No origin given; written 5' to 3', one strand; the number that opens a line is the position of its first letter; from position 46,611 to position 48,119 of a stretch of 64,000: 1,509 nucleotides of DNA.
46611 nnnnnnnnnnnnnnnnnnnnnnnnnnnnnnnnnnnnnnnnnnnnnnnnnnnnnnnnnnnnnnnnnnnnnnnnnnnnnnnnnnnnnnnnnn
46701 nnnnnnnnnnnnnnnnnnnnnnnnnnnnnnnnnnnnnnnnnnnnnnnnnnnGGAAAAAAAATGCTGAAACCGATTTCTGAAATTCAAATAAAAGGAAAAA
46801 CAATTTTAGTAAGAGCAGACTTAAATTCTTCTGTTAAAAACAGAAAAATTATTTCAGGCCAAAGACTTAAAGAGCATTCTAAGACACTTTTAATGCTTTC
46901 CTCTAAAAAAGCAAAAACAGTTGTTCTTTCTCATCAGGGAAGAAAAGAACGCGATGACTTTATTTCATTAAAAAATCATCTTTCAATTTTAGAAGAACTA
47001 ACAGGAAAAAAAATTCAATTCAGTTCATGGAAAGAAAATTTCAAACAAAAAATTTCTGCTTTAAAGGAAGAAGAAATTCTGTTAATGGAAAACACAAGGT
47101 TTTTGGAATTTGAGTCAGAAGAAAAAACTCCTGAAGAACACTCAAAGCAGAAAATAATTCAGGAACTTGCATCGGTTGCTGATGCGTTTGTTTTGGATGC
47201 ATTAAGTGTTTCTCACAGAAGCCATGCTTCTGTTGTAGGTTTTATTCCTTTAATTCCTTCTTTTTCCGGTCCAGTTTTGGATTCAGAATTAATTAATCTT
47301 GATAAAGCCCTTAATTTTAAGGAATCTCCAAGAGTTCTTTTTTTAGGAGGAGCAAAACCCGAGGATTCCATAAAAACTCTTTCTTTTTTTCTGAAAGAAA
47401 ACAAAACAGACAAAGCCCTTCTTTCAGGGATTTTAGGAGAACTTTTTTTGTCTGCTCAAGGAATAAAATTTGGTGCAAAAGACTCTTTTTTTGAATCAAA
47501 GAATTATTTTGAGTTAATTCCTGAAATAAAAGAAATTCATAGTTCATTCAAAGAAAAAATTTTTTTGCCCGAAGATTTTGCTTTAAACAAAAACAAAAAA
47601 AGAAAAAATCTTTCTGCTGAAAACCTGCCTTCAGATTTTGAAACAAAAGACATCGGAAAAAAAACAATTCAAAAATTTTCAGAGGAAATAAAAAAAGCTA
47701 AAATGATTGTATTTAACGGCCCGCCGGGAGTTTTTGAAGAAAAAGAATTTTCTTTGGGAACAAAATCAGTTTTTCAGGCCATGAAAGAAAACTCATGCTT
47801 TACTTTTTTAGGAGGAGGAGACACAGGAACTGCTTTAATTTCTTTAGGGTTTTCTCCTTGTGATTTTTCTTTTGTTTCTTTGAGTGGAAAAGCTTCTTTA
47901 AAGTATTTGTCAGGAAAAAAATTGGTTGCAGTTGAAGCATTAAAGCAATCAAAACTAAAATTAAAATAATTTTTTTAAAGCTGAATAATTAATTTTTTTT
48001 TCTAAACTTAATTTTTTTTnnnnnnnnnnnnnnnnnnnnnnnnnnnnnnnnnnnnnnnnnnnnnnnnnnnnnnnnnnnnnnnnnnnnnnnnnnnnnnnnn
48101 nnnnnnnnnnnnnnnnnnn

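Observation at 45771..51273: Bacterial-type central genes (type I GAPDH-PGK operon, bacterial LeuRS) alongside archaeal markers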

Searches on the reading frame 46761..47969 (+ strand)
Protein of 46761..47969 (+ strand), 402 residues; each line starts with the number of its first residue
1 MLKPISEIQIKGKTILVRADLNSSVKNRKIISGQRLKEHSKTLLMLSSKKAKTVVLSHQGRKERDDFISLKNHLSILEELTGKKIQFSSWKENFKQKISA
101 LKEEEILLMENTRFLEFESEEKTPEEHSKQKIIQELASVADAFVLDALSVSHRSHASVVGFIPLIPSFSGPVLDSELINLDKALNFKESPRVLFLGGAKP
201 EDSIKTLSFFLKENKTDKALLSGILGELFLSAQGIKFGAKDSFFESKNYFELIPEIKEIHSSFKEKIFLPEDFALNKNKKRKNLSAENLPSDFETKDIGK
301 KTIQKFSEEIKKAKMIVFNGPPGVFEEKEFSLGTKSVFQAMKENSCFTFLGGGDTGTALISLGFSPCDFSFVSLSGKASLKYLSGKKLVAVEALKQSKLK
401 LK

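Call 6: search_protein_families(library=ncbifam, proteins=[window:46761-47969:+], max_evalue=0.00001)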
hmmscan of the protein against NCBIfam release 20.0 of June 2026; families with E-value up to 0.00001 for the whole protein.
window:46761-47969:+ (402 aa): 1 family
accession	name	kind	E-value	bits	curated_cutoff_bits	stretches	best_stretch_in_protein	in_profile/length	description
NF010569.0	PRK13962.1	equivalog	1.7e-75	254.5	883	1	3-399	4-396/645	bifunctional phosphoglycerate kinase/triosephosphate isomerase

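Call 7: search_protein_families(library=pfam, proteins=[window:46761-47969:+], max_evalue=0.001)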
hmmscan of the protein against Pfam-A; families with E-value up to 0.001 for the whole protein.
window:46761-47969:+ (402 aa): 1 family
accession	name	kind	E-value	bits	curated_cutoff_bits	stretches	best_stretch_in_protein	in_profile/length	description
PF00162.24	PGK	-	1.9e-97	327.1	27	1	5-386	1-379/379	Phosphoglycerate kinase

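Call 9: search_solved_structures(query=window:46761-47969:+, max_evalue=1e-10)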
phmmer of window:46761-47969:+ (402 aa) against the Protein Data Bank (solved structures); distinct sequences matched with E-value up to 1e-10: 46.
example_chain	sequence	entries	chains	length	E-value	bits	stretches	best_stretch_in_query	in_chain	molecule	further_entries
2cun_A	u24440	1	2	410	2.1e-66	227.9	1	7-400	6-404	Phosphoglycerate kinase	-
4dg5_A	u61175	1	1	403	3.9e-55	190.8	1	3-395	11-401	Phosphoglycerate kinase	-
3uwd_A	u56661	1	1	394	3.1e-53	184.5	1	3-394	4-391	Phosphoglycerate kinase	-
9io5_O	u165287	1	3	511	3.2e-53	184.5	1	2-396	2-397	Phosphoglycerate kinase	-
1vpe_A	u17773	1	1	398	1.3e-51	179.2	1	5-395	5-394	PHOSPHOGLYCERATE KINASE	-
1v6s_A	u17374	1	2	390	1.5e-45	159.3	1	5-394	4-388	Phosphoglycerate kinase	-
1php_A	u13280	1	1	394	1.9e-45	158.9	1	3-395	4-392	3-PHOSPHOGLYCERATE KINASE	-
2ie8_A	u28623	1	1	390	2.1e-45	158.8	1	7-394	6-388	phosphoglycerate kinase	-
3zlb_A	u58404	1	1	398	6.4e-45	157.2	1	5-395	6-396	PHOSPHOGLYCERATE KINASE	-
7zy7_A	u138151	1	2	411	8.4e-44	153.5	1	7-395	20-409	Phosphoglycerate kinase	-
4ng4_A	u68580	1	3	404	1.7e-43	152.5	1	5-396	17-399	Phosphoglycerate kinase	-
4ehj_A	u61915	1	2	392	2.5e-43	152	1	5-398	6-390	Phosphoglycerate kinase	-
4fey_A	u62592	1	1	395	2.6e-43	151.9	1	5-398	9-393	Phosphoglycerate kinase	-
1qpg_A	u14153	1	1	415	1.1e-42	149.8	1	5-397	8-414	3-PHOSPHOGLYCERATE KINASE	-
7la1_A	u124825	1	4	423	4.7e-42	147.8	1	8-395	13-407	Phosphoglycerate kinase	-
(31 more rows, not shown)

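Call 19: find_homologous_proteins(query=window:46761-47969:+, max_evalue=1e-10)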
Query window:46761-47969:+ (402 aa): 2308 proteins with E <= 1e-10 among 8000 candidates; the best 120 are listed.
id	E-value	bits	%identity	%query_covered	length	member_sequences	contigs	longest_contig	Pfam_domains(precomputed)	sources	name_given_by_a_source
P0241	2.5e-249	845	100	100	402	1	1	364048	PF00162.25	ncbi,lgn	-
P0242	1.2e-191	655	77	100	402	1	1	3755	PF00162.25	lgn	-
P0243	5.9e-191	653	77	100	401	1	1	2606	PF00162.25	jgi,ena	-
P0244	1.5e-188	645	77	99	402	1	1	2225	PF00162.25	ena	-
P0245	1.4e-180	618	74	99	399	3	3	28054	PF00162.25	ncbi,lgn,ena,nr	ncbi:phosphoglycerate kinase [Candidatus Micrarchaeota archaeon]|nr:phosphoglycerate kinase [Candida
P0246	2.7e-176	604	73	99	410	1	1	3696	PF00162.25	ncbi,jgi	jgi:phosphoglycerate kinase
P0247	5.1e-173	594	70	100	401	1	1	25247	PF00162.25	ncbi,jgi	-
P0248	4.9e-169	580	68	99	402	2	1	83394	PF00162.25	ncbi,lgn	ncbi:MAG: phosphoglycerate kinase [archaeon]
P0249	5.7e-169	580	70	100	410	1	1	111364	PF00162.25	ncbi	-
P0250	1.5e-168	579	68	100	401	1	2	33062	PF00162.25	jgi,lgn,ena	-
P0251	2.5e-166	572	68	100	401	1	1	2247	PF00162.25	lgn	-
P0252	5.1e-162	557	66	100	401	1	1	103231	PF00162.25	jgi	jgi:phosphoglycerate kinase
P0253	4.0e-161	554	76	86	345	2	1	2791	PF00162.25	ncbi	ncbi:MAG: phosphoglycerate kinase, partial [Candidatus Diapherotrites archaeon CG_4_10_14_0_2_um_fil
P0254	6.9e-161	554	67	100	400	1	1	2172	PF00162.25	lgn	-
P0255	9.9e-132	458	75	73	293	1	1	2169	PF00162.25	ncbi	-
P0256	5.6e-128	445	55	98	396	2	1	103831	PF00162.25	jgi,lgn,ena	-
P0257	3.7e-123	429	54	98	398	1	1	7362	PF00162.25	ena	-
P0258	1.4e-120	421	53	99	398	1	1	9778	PF00162.25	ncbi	-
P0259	7.8e-119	415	51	99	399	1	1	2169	PF00162.25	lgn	-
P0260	1.2e-118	415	52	99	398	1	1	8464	PF00162.25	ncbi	-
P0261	4.1e-118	413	53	97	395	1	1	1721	PF00162.25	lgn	-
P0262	1.6e-117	411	50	97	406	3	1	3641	PF00162.25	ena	-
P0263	2.1e-117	411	50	99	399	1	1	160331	PF00162.25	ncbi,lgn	-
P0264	1.3e-116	408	50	99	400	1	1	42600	PF00162.25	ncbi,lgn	-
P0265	1.6e-116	408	52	98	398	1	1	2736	PF00162.25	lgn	-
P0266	5.2e-116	406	50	99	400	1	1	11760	PF00162.25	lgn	-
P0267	7.6e-115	402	53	98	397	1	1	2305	PF00162.25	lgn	-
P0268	8.8e-115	402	52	98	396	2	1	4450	PF00162.25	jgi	-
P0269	1.3e-114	401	48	99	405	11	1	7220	PF00162.25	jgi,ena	-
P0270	1.6e-114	401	51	98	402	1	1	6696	PF00162.25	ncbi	-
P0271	2.6e-114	400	48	98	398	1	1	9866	PF00162.25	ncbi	ncbi:MAG: phosphoglycerate kinase [Candidatus Diapherotrites archaeon]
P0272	1.2e-113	398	49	98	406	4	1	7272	PF00162.25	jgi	-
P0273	1.3e-113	398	48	98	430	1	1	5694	PF00162.25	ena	-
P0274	4.7e-113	396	48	99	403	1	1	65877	PF00162.25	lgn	-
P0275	5.5e-113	396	48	99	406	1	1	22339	PF00162.25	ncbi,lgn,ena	-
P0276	6.5e-113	396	47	98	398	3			PF00162.25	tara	tara:strand:- start:3046 stop:4242 length:1197 start_codon:yes stop_codon:yes gene_type:complete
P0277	1.4e-112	395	47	98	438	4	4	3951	PF00162.25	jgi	-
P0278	2.2e-112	394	47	99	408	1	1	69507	PF00162.25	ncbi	ncbi:MAG: phosphoglycerate kinase [Candidatus Diapherotrites archaeon]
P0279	3.1e-112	394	47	98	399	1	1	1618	PF00162.25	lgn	-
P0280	3.5e-112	393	47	99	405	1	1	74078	PF00162.25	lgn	-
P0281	2.4e-111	391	47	99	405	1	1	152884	PF00162.25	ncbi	-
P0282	2.5e-111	391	47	98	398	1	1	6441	PF00162.25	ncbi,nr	ncbi:MAG: phosphoglycerate kinase [archaeon]|nr:phosphoglycerate kinase [archaeon]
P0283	9.3e-110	385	48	98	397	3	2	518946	PF00162.25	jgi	-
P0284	1.5e-109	385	46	99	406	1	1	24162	PF00162.25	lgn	-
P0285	2.1e-109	384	48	97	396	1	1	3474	PF00162.25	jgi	jgi:phosphoglycerate kinase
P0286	2.8e-109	384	51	97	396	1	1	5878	PF00162.25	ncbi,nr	ncbi:MAG: phosphoglycerate kinase [Candidatus ainarchaeum sp.]|nr:phosphoglycerate kinase [Candidatu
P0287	2.9e-109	384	51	98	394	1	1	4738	PF00162.25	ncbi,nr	ncbi:MAG: phosphoglycerate kinase [Candidatus ainarchaeum sp.]|nr:phosphoglycerate kinase [Candidatu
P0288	6.1e-109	383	49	97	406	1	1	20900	PF00162.25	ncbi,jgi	-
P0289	3.0e-108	380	49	98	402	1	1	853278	PF00162.25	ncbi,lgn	-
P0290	3.5e-108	380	48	98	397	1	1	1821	PF00162.25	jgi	jgi:phosphoglycerate kinase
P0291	5.9e-108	379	47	98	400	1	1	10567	PF00162.25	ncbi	-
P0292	6.9e-108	379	48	97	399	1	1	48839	PF00162.25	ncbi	ncbi:MAG: phosphoglycerate kinase [Candidatus Diapherotrites archaeon]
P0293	7.0e-108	379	47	98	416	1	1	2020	PF00162.25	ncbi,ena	-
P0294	1.0e-107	379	48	98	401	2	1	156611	PF00162.25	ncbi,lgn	ncbi:MAG: phosphoglycerate kinase [archaeon]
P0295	1.6e-107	378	46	98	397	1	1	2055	PF00162.25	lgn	-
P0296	1.7e-107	378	47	98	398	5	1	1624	PF00162.25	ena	-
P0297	1.8e-107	378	47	98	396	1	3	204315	PF00162.25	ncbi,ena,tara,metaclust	tara:strand:- start:1071 stop:2261 length:1191 start_codon:yes stop_codon:yes gene_type:complete|met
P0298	3.6e-107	377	46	99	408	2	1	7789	PF00162.25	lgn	-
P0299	1.0e-106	375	47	98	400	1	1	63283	PF00162.25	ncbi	ncbi:MAG: phosphoglycerate kinase [Candidatus Diapherotrites archaeon]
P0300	1.3e-106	375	46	98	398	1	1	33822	PF00162.25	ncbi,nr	ncbi:MAG: phosphoglycerate kinase [Candidatus Diapherotrites archaeon CG11_big_fil_rev_8_21_14_0_20_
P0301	2.3e-106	374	50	99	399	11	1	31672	PF00162.25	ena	-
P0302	2.3e-106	374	50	99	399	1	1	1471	PF00162.25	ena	-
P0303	3.2e-106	374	48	98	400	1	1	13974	PF00162.25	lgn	-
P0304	4.9e-106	373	46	98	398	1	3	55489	PF00162.25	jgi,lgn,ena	-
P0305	5.5e-106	373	46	99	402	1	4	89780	PF00162.25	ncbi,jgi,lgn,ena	-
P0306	6.6e-106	373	49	98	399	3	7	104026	PF00162.25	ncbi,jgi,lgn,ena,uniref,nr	ncbi:MAG: phosphoglycerate kinase [Candidatus Diapherotrites archaeon]|uniref:Phosphoglycerate kinas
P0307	6.7e-106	373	45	99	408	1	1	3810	PF00162.25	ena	-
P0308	7.8e-106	372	45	99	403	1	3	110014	PF00162.25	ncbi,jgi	-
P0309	8.0e-106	372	47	98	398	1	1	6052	PF00162.25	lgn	-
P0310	8.3e-106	372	45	98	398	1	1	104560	PF00162.25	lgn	-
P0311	1.7e-105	371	48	95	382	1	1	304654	PF00162.25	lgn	-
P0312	1.8e-105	371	46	98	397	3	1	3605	PF00162.25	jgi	-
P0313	2.2e-105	371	44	99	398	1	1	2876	PF00162.25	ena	-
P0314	3.4e-105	370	44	99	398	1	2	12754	PF00162.25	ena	-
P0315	6.7e-105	369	46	99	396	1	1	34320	PF00162.25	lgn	-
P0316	7.9e-105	369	49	96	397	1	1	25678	PF00162.25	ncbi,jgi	-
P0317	9.4e-105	369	47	98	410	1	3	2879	PF00162.25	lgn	-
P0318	1.1e-104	369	45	99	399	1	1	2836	PF00162.25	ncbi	-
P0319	1.1e-104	369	48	97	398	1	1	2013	PF00162.25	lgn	-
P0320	1.2e-104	369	46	98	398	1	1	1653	PF00162.25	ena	-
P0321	2.2e-104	368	48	97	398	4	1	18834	PF00162.25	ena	-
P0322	2.3e-104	368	45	97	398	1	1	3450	PF00162.25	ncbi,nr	ncbi:MAG: phosphoglycerate kinase [archaeon]|nr:phosphoglycerate kinase [archaeon]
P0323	3.1e-104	367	48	97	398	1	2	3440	PF00162.25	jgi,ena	-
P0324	3.3e-104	367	48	97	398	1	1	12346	PF00162.25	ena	-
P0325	3.4e-104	367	46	97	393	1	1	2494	PF00162.25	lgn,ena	-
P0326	3.5e-104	367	47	98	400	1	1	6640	PF00162.25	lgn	-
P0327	4.3e-104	367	45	99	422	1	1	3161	PF00162.25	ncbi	-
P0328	4.8e-104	367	45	98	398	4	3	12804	PF00162.25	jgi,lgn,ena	-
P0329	7.3e-104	366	45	98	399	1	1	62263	PF00162.25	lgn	-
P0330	7.8e-104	366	45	98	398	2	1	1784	PF00162.25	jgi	-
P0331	1.1e-103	365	45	98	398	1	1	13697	PF00162.25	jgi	jgi:phosphoglycerate kinase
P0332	1.3e-103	365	45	97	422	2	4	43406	PF00162.25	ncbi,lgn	-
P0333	1.9e-103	365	47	99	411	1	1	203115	PF00162.25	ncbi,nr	ncbi:MAG: phosphoglycerate kinase [Candidatus Diapherotrites archaeon]|nr:phosphoglycerate kinase [C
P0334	2.0e-103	365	45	98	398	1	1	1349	PF00162.25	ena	-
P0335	2.1e-103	364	44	98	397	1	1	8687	PF00162.25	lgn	-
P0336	2.3e-103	364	45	99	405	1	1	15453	PF00162.25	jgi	jgi:phosphoglycerate kinase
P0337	2.6e-103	364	46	98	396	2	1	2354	PF00162.25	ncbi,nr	ncbi:phosphoglycerate kinase [Candidatus Micrarchaeota archaeon]|nr:phosphoglycerate kinase [Candida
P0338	4.0e-103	364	44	98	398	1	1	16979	PF00162.25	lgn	-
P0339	4.0e-103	364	45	98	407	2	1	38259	PF00162.25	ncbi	ncbi:MAG: phosphoglycerate kinase [archaeon]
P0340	6.3e-103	363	45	98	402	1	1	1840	PF00162.25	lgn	-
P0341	8.2e-103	363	45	98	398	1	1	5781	PF00162.25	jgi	jgi:phosphoglycerate kinase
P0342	9.7e-103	362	46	98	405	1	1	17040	PF00162.25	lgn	-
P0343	1.5e-102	362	46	98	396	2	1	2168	PF00162.25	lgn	-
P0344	1.7e-102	361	45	98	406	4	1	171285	PF00162.25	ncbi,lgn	-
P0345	2.1e-102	361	46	98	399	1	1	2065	PF00162.25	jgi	-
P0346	3.0e-102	361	46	98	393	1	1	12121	PF00162.25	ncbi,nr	ncbi:MAG: phosphoglycerate kinase [Candidatus Diapherotrites archaeon]|nr:phosphoglycerate kinase [C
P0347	3.0e-102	361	45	98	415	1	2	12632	PF00162.25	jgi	-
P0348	3.6e-102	360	45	99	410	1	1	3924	PF00162.25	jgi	jgi:phosphoglycerate kinase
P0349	3.8e-102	360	48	98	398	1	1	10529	PF00162.25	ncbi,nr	ncbi:MAG: phosphoglycerate kinase [Candidatus Diapherotrites archaeon]|nr:phosphoglycerate kinase [C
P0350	8.8e-102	359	45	97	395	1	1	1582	PF00162.25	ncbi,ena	-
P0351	9.7e-102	359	44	99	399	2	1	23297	PF00162.25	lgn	-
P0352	1.3e-101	359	44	99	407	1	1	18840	PF00162.25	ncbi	-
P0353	1.5e-101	358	45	98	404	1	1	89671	PF00162.25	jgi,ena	-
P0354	1.7e-101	358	46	97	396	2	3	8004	PF00162.25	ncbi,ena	-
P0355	1.8e-101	358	44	98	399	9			PF00162.25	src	-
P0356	1.9e-101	358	45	99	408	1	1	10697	PF00162.25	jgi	-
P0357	1.9e-101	358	47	98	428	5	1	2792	PF00162.25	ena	-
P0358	2.0e-101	358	43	99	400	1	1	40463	PF00162.25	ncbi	-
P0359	3.1e-101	357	45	99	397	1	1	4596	PF00162.25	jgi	jgi:phosphoglycerate kinase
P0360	6.0e-101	356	44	91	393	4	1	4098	PF00162.25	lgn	-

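Call 20: find_encoding_contigs(protein=P0241, flank=10000, max_places=4)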
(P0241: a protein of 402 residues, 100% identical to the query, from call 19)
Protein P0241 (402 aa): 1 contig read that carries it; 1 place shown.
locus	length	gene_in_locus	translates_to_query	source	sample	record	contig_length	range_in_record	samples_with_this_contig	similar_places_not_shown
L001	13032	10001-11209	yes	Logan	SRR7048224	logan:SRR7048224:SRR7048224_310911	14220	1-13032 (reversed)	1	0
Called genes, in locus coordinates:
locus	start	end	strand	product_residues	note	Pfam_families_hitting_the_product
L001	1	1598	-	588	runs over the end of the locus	-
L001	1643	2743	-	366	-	-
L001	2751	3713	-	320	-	-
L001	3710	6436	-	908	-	PF13519:VWA_2 (faint), PF08309:LVIVD, PF00092:VWA, PF13768:VWA_3 (faint)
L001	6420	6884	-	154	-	-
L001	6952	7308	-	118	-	-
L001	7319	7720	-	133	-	-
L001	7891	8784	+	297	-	PF04473:DUF553 (faint), PF24656:CEPT76_peptidase (weak)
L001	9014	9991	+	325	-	PF00044:Gp_dh_N, PF02800:Gp_dh_C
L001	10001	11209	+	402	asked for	PF00162:PGK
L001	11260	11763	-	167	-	-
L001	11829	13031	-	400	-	?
